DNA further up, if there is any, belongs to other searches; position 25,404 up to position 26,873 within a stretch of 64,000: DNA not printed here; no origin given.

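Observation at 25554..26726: RF1-family release-factor paralog that keeps GGQ but has lost the stop-codon-reading PxT loop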

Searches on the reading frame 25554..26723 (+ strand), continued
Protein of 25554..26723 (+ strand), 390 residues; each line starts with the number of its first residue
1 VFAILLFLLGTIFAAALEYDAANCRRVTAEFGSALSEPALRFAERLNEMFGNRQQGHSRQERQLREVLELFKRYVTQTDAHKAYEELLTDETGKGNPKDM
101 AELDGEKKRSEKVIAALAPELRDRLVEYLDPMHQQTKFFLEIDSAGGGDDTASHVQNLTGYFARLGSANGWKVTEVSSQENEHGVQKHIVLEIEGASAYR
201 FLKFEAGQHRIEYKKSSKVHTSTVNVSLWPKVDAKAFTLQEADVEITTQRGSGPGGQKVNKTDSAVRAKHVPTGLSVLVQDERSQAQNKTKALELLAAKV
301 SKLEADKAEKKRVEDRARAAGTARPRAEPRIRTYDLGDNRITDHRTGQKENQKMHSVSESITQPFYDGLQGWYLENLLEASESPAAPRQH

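Call 18: find_homologous_proteins(query=A2, max_evalue=1e-10)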
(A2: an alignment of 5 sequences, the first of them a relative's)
Query A2 (5 sequences) (390 aa, profile of the alignment): 1807 proteins with E <= 1e-10 among 8000 candidates; the best 120 are listed.
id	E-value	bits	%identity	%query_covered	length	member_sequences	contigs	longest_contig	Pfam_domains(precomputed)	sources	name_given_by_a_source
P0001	1.7e-164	565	100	100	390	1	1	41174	PF03462.24,PF00472.27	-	-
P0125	6.7e-144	497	33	80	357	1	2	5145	PF03462.24,PF00472.27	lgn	-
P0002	5.9e-143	494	100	83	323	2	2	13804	PF03462.24,PF00472.27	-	-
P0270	3.4e-76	275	39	60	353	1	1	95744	PF03462.24,PF00472.27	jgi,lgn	jgi:peptide chain release factor 1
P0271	1.4e-75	273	39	64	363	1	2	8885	PF03462.24,PF00472.27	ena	-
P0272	3.4e-74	268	36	81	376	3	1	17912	PF03462.24,PF00472.27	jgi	jgi:peptide chain release factor 1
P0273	6.6e-74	267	38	65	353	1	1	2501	PF03462.24,PF00472.27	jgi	jgi:peptide chain release factor 1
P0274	8.9e-74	267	36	65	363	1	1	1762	PF03462.24,PF00472.27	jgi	jgi:peptide chain release factor 1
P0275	5.7e-73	264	40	59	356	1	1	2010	PF03462.24,PF00472.27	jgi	jgi:peptide chain release factor 1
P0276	6.7e-73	264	38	70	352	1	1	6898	PF03462.24,PF00472.27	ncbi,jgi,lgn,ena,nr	ncbi:MAG: peptide chain release factor 1 [Elusimicrobia bacterium]|nr:peptide chain release factor 1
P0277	7.5e-73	264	41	56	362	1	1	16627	PF03462.24,PF00472.27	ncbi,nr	ncbi:MAG TPA: peptide chain release factor 1 [Arenimonas sp.]|nr:peptide chain release factor 1 [Are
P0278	1.1e-72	263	36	70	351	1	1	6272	PF03462.24,PF00472.27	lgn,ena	-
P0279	4.0e-72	261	31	89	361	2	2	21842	PF03462.24,PF00472.27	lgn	-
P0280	7.0e-72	260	41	56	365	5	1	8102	PF03462.24,PF00472.27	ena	-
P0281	7.6e-72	260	35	68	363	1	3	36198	PF03462.24,PF00472.27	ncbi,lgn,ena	-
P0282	9.5e-72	260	36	74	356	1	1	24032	PF03462.24,PF00472.27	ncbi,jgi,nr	ncbi:MAG: peptide chain release factor 1 [Elusimicrobiota bacterium]|jgi:peptide chain release facto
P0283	9.7e-72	260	34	81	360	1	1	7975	PF03462.24,PF00472.27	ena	-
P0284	1.2e-71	260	36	75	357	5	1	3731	PF03462.24,PF00472.27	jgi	jgi:peptide chain release factor 1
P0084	1.2e-71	260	40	64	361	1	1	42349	PF03462.24,PF00472.27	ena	-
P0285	1.3e-71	260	36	81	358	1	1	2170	PF03462.24,PF00472.27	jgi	jgi:peptide chain release factor 1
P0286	1.3e-71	260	36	69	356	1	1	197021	PF03462.24,PF00472.27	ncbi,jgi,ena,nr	ncbi:MAG: peptide chain release factor 1 [Endomicrobia bacterium]|nr:peptide chain release factor 1 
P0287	1.7e-71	259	35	72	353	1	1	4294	PF03462.24,PF00472.27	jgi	jgi:peptide chain release factor 1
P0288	1.7e-71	259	35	82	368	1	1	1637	PF03462.24,PF00472.27,PF16326.11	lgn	-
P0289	1.9e-71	259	35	61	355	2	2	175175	PF03462.24,PF00472.27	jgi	jgi:peptide chain release factor 1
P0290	2.0e-71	259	39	56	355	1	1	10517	PF03462.24,PF00472.27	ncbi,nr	ncbi:MAG: peptide chain release factor 1 [Firmicutes bacterium]|nr:peptide chain release factor 1 [B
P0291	2.2e-71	259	43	56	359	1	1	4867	PF03462.24,PF00472.27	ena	-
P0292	3.1e-71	258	35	74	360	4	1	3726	PF03462.24,PF00472.27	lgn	-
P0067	3.3e-71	258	40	64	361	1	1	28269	PF03462.24,PF00472.27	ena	-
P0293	4.6e-71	258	37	68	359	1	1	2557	PF03462.24,PF00472.27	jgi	jgi:peptide chain release factor 1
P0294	4.7e-71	258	40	64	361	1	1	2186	PF03462.24,PF00472.27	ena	-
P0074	5.0e-71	258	40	64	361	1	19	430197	PF03462.24,PF00472.27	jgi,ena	-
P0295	5.4e-71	258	37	55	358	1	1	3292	PF03462.24,PF00472.27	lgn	-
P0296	5.4e-71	258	40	56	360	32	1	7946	PF03462.24,PF00472.27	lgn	-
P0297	6.1e-71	257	36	68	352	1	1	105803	PF03462.24,PF00472.27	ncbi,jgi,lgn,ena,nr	ncbi:MAG: peptide chain release factor 1 [Endomicrobia bacterium]|nr:peptide chain release factor 1 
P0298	6.4e-71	257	36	73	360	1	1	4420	PF03462.24,PF00472.27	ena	-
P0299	6.5e-71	257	35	83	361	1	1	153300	PF03462.24,PF00472.27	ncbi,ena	-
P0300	6.8e-71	257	34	80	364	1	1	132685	PF03462.24,PF00472.27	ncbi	-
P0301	7.1e-71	257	34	83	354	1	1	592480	PF03462.24,PF00472.27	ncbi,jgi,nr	ncbi:MAG: peptide chain release factor 1 [Endomicrobium sp.]|jgi:peptide chain release factor 1|nr:p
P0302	7.3e-71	257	39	56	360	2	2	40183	PF03462.24,PF00472.27,PF16326.11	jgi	jgi:peptide chain release factor 1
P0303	7.5e-71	257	38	60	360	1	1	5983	PF03462.24,PF00472.27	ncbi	-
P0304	7.6e-71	257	41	56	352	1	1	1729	PF03462.24,PF00472.27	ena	-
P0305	8.0e-71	257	41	55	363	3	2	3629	PF03462.24,PF00472.27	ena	-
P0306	8.2e-71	257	40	56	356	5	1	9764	PF03462.24,PF00472.27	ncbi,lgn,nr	ncbi:peptide chain release factor 1 [Endomicrobiia bacterium]|nr:peptide chain release factor 1 [End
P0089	8.6e-71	257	40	64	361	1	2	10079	PF03462.24,PF00472.27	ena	-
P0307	8.7e-71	257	37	64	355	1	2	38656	PF03462.24,PF00472.27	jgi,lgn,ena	-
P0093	8.8e-71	257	40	64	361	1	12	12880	PF03462.24,PF00472.27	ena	-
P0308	9.2e-71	257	40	55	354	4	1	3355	PF03462.24,PF00472.27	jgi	-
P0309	9.2e-71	257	41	56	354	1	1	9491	PF03462.24,PF00472.27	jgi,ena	-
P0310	9.6e-71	257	36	74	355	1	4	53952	PF03462.24,PF00472.27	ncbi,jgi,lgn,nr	ncbi:MAG: peptide chain release factor 1 [Endomicrobium sp.]|jgi:peptide chain release factor 1|nr:p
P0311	9.8e-71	257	40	64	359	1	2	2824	PF03462.24,PF00472.27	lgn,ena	-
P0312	9.9e-71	257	33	89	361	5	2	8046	PF03462.24,PF00472.27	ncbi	-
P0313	1.0e-70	257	39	59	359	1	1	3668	PF03462.24,PF00472.27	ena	-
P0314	1.1e-70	257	38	56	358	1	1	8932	PF03462.24,PF00472.27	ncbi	-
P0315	1.1e-70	257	40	56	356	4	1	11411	PF03462.24,PF00472.27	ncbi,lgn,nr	ncbi:peptide chain release factor 1 [Endomicrobiia bacterium]|nr:peptide chain release factor 1 [End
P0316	1.2e-70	256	38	56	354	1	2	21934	PF03462.24,PF00472.27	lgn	-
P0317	1.2e-70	256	42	55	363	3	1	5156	PF03462.24,PF00472.27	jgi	jgi:peptide chain release factor 1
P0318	1.2e-70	256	41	56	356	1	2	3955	PF03462.24,PF00472.27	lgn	-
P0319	1.3e-70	256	41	56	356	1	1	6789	PF03462.24,PF00472.27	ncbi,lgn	-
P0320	1.4e-70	256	41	56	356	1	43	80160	PF03462.24,PF00472.27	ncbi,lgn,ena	-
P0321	1.4e-70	256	37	74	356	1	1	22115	PF03462.24,PF00472.27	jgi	jgi:peptide chain release factor 1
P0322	1.4e-70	256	40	64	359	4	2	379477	PF03462.24,PF00472.27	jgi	jgi:peptide chain release factor 1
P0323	1.4e-70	256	38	76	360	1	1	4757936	PF03462.24,PF00472.27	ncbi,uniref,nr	ncbi:peptide chain release factor 1 [Luteibacter aegosomatis]|uniref:peptide chain release factor 1 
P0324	1.4e-70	256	42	55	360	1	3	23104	PF03462.24,PF00472.27,PF16326.11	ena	-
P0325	1.4e-70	256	40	56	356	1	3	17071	PF03462.24,PF00472.27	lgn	-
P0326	1.4e-70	256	37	75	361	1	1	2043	PF03462.24,PF00472.27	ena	-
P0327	1.5e-70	256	34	76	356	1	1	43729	PF03462.24,PF00472.27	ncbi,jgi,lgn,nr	ncbi:MAG: peptide chain release factor 1 [Elusimicrobiota bacterium]|jgi:peptide chain release facto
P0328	1.5e-70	256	37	81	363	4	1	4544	PF03462.24,PF00472.27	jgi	jgi:peptide chain release factor 1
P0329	1.6e-70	256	41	56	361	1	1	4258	PF03462.24,PF00472.27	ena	-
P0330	1.6e-70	256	40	64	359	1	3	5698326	PF03462.24,PF00472.27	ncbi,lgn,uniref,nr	ncbi:peptide chain release factor 1 [Dyella nitratireducens]|uniref:Peptide chain release factor 1 n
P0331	1.7e-70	256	35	74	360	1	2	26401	PF03462.24,PF00472.27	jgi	-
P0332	1.9e-70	256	37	74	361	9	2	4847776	PF03462.24,PF00472.27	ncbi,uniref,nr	ncbi:peptide chain release factor 1 [Pseudohalioglobus lutimaris]|uniref:Peptide chain release facto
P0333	1.9e-70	256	42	53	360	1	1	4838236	PF03462.24,PF00472.27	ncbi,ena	-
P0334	2.0e-70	256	36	74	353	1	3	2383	PF03462.24,PF00472.27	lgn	-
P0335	2.1e-70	256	33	80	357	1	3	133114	PF03462.24,PF00472.27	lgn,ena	-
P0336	2.2e-70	256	37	73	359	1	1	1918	PF03462.24,PF00472.27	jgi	jgi:peptide chain release factor 1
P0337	2.2e-70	256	39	64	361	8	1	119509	PF03462.24,PF00472.27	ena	-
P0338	2.3e-70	255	37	72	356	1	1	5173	PF03462.24,PF00472.27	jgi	-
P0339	2.3e-70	255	39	64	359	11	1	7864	PF03462.24,PF00472.27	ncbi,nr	ncbi:MAG: peptide chain release factor 1 [Pseudomonadota bacterium]|nr:peptide chain release factor 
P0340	2.5e-70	255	37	64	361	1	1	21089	PF03462.24,PF00472.27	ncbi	ncbi:MAG: peptide chain release factor 1 [Rhodanobacteraceae bacterium]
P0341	2.5e-70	255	41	56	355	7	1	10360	PF03462.24,PF00472.27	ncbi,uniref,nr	ncbi:MAG: peptide chain release factor 1 [Endomicrobium sp.]|uniref:peptide chain release factor 1 n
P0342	2.9e-70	255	38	76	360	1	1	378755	PF03462.24,PF00472.27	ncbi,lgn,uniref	ncbi:peptide chain release factor 1 [Luteibacter sp. CQ10]|uniref:peptide chain release factor 1 n=1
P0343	2.9e-70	255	34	89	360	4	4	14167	PF03462.24,PF00472.27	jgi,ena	jgi:peptide chain release factor 1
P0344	3.2e-70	255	38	56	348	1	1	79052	PF03462.24,PF00472.27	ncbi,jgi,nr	ncbi:MAG: peptide chain release factor 1 [Elusimicrobiota bacterium]|jgi:peptide chain release facto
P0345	3.3e-70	255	38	68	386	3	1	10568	PF03462.24,PF00472.27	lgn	-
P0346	3.3e-70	255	33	76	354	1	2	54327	PF03462.24,PF00472.27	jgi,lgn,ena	-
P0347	3.5e-70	255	40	56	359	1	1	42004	PF03462.24,PF00472.27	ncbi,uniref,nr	ncbi:peptide chain release factor 1 [Dyella choica]|uniref:Peptide chain release factor 1 n=1 Tax=Dy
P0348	3.5e-70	255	37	76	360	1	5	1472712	PF03462.24,PF00472.27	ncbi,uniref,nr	ncbi:peptide chain release factor 1 [Luteibacter sp. PPL201]|uniref:Peptide chain release factor 1 n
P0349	3.7e-70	255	40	56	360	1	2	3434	PF03462.24,PF00472.27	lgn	-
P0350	3.9e-70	255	40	56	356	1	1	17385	PF03462.24,PF00472.27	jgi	jgi:peptide chain release factor 1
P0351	3.9e-70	255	32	88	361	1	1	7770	PF03462.24,PF00472.27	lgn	-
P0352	4.0e-70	255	35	83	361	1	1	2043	PF03462.24,PF00472.27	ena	-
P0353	4.2e-70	255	40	56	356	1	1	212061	PF03462.24,PF00472.27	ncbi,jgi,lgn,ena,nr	ncbi:MAG: peptide chain release factor 1 [Endomicrobia bacterium]|nr:peptide chain release factor 1 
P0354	4.2e-70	255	41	56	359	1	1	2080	PF03462.24,PF00472.27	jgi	jgi:peptide chain release factor 1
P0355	4.2e-70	255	32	93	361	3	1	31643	PF03462.24,PF00472.27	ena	-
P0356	4.3e-70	255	37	65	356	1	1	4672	PF03462.24,PF00472.27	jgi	jgi:peptide chain release factor 1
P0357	4.3e-70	255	40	55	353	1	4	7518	PF03462.24,PF00472.27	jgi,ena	-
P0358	4.5e-70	255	36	77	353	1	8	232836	PF03462.24,PF00472.27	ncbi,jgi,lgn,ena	-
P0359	4.5e-70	254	35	89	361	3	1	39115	PF03462.24,PF00472.27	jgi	jgi:peptide chain release factor 1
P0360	4.6e-70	254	37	76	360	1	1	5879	PF03462.24,PF00472.27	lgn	-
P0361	4.7e-70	254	35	80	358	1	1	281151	PF03462.24,PF00472.27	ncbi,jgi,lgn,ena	-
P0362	4.7e-70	254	42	56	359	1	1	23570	PF03462.24,PF00472.27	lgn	-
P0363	4.7e-70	254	39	64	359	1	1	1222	PF03462.24,PF00472.27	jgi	jgi:peptide chain release factor 1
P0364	4.7e-70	254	35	75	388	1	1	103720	PF03462.24,PF00472.27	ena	-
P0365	4.8e-70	254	31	89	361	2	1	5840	PF03462.24,PF00472.27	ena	-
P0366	4.9e-70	254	40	62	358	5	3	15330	PF03462.24,PF00472.27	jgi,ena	-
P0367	5.0e-70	254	38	74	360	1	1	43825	PF03462.24,PF00472.27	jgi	jgi:peptide chain release factor 1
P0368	5.0e-70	254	39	56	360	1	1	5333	PF03462.24,PF00472.27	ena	-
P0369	5.1e-70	254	41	56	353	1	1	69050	PF03462.24,PF00472.27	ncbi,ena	-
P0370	5.1e-70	254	36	82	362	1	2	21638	PF03462.24,PF00472.27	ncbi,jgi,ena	-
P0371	5.2e-70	254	34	74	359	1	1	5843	PF03462.24,PF00472.27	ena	-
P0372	5.4e-70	254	39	59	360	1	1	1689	PF03462.24,PF00472.27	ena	-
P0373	5.4e-70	254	36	77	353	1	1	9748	PF03462.24,PF00472.27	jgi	-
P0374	5.7e-70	254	41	56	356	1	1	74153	PF03462.24,PF00472.27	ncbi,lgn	-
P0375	5.7e-70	254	36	81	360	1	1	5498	PF03462.24,PF00472.27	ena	-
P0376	6.1e-70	254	34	73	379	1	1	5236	PF03462.24,PF00472.27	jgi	jgi:peptide chain release factor 1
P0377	6.1e-70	254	38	68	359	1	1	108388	PF03462.24,PF00472.27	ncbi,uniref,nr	ncbi:peptide chain release factor 1 [Dyella silvatica]|uniref:peptide chain release factor 1 n=1 Tax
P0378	6.4e-70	254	35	74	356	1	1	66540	PF03462.24,PF00472.27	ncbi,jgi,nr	ncbi:MAG: peptide chain release factor 1 [Endomicrobium sp.]|jgi:peptide chain release factor 1|nr:p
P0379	6.4e-70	254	34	75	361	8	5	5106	PF03462.24,PF00472.27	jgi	jgi:peptide chain release factor 1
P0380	6.5e-70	254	38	59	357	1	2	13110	PF03462.24,PF00472.27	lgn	-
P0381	6.9e-70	254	33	78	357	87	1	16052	PF03462.24,PF00472.27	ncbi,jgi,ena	ncbi:MAG: peptide chain release factor 1 [Methylophilaceae bacterium]|jgi:peptide chain release fact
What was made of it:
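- Tried and rejected: Word-indexed profile search with the family alignment (call 18).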

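Call 19: find_encoding_contigs(protein=P0125, flank=10000)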
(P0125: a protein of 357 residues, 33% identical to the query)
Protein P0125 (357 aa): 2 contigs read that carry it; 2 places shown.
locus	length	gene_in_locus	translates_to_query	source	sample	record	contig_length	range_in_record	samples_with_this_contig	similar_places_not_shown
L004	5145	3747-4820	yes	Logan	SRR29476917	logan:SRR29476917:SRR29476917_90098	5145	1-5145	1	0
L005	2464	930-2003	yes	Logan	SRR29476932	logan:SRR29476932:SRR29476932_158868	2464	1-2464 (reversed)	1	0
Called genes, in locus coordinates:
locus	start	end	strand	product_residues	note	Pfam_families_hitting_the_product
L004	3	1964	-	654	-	?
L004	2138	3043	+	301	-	-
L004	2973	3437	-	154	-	-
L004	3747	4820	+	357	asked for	PF03462:PCRF, PF00472:RF-1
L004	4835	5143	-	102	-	?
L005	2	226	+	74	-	?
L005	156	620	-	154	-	-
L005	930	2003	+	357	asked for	PF03462:PCRF, PF00472:RF-1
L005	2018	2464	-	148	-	?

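Call 20: find_encoding_contigs(protein=P0122, flank=10000)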
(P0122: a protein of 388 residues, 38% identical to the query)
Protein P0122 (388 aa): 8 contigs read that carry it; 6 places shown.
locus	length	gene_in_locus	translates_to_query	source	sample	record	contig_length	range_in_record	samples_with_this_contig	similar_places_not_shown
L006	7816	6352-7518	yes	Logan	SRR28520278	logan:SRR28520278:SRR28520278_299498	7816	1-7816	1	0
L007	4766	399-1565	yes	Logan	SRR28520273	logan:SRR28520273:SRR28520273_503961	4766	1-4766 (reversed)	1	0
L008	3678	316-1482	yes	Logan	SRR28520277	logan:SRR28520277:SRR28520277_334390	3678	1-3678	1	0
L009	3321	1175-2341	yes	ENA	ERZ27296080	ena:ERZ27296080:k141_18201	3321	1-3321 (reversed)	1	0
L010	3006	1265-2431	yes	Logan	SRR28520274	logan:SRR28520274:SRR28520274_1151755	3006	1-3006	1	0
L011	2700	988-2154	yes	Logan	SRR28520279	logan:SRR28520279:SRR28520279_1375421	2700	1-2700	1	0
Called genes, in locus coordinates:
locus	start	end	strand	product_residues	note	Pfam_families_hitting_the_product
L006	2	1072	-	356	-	PF00288:GHMP_kinases_N, PF08544:GHMP_kinases_C (weak)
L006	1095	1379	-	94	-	PF04977:DivIC (weak)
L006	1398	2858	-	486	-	PF00224:PK, PF03328:HpcH_HpaI (weak), PF02887:PK_C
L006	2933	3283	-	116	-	-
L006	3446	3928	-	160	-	PF03748:FliL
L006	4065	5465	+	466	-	PF00691:OmpA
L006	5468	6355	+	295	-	-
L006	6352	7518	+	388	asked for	PF03462:PCRF, PF00472:RF-1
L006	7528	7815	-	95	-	?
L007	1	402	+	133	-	?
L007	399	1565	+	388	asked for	PF03462:PCRF, PF00472:RF-1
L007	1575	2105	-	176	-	-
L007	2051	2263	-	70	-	-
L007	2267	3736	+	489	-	PF12710:HAD, PF01040:UbiA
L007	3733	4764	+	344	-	?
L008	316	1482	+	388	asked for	PF03462:PCRF, PF00472:RF-1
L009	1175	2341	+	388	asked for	PF03462:PCRF, PF00472:RF-1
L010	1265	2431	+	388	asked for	PF03462:PCRF, PF00472:RF-1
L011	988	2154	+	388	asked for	PF03462:PCRF, PF00472:RF-1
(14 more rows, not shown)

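Call 21: find_encoding_contigs(protein=P0127, flank=10000)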
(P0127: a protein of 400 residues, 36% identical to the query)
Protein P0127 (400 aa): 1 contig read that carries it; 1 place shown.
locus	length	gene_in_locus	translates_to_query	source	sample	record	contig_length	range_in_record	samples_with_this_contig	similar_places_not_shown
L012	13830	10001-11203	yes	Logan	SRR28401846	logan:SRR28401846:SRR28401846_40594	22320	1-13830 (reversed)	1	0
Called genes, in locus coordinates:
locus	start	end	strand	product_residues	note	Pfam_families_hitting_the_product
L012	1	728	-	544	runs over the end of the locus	-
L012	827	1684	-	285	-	PF00126:HTH_1, PF03466:LysR_substrate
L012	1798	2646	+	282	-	PF27704:GuanidinoAc_N-MeTrfase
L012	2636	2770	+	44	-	-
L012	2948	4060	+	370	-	PF00106:adh_short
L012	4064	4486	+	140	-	PF00106:adh_short (weak), PF13561:adh_short_C2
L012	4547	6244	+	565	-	-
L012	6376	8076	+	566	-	-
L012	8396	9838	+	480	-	PF02805:Ada_Zn_binding, PF00165:HTH_AraC (faint), PF12833:HTH_18, PF06029:AlkA_N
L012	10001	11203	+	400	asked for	PF03462:PCRF, PF00472:RF-1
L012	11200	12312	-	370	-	PF04851:ResIII (weak), PF00270:DEAD, PF00271:Helicase_C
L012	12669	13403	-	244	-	PF13527:Acetyltransf_9 (faint), PF00583:Acetyltransf_1, PF13508:Acetyltransf_7 (weak)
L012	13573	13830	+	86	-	?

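Call 22: find_encoding_contigs(protein=P0123, flank=10000)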
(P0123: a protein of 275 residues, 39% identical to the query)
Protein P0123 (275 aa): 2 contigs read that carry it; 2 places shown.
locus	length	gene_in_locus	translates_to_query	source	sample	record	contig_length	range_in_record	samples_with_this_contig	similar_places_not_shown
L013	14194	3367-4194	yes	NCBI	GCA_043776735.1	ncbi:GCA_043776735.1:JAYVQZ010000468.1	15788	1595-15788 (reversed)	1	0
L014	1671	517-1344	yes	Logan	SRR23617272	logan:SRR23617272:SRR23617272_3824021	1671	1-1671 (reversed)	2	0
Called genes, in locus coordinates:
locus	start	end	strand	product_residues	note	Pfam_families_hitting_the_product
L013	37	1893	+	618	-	PF07733:DNA_pol3_alpha, PF17657:DNA_pol3_finger, PF14579:HHH_6, PF01336:tRNA_anti-codon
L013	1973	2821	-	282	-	-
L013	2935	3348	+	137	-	-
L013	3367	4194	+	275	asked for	PF03462:PCRF, PF00472:RF-1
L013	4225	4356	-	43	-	-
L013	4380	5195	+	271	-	PF00089:Trypsin (weak)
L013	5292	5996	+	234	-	PF01852:START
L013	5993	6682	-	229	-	-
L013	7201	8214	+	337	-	-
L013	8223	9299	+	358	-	PF00149:Metallophos (faint)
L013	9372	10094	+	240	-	PF01553:Acyltransferase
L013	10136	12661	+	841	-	PF07517:SecA_DEAD, PF00270:DEAD (weak), PF01043:SecA_PP_bind, PF21090:P-loop_SecA, PF07516:SecA_SW, PF02810:SEC-C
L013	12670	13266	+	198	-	-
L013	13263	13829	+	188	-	PF03602:Cons_hypoth95, PF05175:MTS (weak)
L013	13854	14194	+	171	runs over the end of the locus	PF01467:CTP_transf_like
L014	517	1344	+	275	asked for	PF03462:PCRF, PF00472:RF-1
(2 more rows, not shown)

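Call 53: list_cluster_members(proteins=[L006:1398-2858:-, L006:4065-5465:+, L007:2267-3736:+, L012:11200-12312:-, L012:8396-9838:+, L012:2948-4060:+, L004:2138-3043:+, L013:10136-12661:+, P0123, P0122])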
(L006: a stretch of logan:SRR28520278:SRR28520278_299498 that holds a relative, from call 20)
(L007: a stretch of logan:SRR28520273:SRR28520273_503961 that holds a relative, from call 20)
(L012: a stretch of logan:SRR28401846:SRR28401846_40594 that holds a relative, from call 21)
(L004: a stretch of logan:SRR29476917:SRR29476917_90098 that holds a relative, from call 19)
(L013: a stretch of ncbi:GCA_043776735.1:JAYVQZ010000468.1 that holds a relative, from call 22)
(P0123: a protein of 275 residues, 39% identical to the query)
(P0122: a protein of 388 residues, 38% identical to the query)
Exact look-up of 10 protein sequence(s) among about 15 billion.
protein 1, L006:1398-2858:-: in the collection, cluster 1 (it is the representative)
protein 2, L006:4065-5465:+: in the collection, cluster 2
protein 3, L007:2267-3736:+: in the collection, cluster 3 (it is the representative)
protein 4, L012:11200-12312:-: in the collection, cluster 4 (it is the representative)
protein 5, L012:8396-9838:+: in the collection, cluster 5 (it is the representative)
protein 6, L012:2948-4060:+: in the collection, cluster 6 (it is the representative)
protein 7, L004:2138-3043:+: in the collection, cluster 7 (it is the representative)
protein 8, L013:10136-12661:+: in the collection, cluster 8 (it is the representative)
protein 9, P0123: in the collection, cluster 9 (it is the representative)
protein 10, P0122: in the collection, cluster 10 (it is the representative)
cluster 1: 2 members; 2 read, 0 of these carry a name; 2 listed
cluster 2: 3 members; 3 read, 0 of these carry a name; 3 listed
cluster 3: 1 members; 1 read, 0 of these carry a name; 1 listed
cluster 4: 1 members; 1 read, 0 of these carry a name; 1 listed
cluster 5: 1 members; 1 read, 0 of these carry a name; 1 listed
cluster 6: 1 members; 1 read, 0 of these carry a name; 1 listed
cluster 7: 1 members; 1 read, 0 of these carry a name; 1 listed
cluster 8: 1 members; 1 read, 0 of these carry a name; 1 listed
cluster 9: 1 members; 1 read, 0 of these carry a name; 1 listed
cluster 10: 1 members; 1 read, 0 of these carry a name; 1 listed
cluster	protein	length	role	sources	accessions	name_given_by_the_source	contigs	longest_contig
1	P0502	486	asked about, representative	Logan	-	-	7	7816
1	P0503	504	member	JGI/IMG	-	-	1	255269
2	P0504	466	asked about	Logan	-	-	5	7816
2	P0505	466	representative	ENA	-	-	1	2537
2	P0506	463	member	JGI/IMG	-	-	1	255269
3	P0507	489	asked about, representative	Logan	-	-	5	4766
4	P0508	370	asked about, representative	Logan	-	-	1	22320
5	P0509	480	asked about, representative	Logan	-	-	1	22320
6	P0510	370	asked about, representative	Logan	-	-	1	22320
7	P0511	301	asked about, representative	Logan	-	-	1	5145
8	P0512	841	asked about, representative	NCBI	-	-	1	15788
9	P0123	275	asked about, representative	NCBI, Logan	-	-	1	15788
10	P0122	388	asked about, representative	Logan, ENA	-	-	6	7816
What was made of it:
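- Tried and rejected: It returned no names (call 53).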
